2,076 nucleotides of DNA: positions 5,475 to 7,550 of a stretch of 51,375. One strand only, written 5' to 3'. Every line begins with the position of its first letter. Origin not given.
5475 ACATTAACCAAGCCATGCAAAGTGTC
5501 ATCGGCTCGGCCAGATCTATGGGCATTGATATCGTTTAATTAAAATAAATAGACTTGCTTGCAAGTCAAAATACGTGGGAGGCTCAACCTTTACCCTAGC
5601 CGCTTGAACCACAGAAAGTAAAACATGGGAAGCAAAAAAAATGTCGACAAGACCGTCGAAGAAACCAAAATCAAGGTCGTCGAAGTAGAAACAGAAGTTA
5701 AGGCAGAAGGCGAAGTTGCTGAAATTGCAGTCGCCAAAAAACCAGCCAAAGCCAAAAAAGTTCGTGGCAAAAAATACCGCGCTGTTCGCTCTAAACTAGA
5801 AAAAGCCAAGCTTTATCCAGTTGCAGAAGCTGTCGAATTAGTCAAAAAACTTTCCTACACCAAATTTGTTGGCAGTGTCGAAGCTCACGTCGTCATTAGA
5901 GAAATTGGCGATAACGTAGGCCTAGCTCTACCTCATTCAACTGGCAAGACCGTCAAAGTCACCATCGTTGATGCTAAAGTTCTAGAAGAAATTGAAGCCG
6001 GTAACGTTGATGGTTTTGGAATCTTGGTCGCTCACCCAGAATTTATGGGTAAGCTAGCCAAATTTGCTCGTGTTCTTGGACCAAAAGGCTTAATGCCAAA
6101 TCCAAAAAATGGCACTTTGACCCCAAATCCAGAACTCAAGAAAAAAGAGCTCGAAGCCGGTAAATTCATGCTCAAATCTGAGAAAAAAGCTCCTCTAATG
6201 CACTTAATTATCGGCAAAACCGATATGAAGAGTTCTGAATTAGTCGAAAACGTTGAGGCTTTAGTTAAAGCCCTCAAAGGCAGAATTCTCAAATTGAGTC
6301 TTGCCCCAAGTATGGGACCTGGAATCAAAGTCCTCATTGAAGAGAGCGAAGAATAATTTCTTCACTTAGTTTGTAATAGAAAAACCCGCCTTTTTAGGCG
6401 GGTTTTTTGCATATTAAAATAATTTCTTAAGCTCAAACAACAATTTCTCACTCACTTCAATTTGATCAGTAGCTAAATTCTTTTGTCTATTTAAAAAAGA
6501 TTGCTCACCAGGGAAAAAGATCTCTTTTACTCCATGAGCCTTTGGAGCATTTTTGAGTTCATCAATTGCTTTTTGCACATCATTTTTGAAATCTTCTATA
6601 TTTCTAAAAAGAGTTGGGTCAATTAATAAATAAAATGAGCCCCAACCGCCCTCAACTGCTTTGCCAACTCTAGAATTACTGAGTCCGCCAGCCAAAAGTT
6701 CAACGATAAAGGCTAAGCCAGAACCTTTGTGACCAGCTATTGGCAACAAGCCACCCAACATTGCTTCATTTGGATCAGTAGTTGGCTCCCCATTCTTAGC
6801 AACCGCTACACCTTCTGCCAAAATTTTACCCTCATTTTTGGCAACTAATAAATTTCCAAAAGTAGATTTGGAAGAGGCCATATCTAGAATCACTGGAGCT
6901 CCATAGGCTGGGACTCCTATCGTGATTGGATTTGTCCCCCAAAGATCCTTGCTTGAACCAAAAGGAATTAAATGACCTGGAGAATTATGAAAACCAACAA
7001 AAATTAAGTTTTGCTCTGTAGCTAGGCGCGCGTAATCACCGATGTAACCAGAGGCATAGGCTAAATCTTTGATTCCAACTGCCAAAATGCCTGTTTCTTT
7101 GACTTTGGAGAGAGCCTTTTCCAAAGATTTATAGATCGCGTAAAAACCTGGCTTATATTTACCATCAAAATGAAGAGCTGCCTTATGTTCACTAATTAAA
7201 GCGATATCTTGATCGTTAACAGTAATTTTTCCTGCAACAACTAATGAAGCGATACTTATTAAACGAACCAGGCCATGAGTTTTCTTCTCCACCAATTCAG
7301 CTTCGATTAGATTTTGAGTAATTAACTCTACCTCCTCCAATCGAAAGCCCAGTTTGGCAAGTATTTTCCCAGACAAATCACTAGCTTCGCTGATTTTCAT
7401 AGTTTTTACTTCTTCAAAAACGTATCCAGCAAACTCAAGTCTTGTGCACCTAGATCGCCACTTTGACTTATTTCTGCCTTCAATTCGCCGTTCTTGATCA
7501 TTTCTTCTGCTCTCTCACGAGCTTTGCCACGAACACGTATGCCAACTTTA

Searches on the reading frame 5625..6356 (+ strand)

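Call 34: search_protein_families(library=pfam, proteins=[window:5625-6356:+], max_evalue=0.001)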
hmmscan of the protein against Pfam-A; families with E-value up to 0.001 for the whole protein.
window:5625-6356:+ (243 aa): 1 family
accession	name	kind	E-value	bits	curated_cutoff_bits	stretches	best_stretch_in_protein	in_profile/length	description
PF00687.26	Ribosomal_L1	-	6.1e-19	68.8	32.2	1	128-220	87-179/198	Ribosomal protein L1p/L10e family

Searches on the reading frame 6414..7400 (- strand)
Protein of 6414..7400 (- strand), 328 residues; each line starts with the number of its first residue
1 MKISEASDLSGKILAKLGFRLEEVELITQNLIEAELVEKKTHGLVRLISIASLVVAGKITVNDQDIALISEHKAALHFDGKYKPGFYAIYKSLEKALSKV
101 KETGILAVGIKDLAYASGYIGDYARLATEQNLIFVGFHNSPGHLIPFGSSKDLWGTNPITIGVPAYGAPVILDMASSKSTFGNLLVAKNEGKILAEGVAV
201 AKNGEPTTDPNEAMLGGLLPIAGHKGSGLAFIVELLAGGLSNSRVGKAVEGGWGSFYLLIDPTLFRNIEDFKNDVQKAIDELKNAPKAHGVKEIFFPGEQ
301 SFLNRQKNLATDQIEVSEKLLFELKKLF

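Call 34: search_protein_families(library=pfam, proteins=[window:6414-7400:-], max_evalue=0.001)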
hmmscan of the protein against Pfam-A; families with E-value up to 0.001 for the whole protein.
window:6414-7400:- (328 aa): 1 family
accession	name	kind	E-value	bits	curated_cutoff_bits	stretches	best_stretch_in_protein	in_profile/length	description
PF02615.19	Ldh_2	-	2.9e-82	276.9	38.8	1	2-324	2-332/333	Malate/L-lactate dehydrogenase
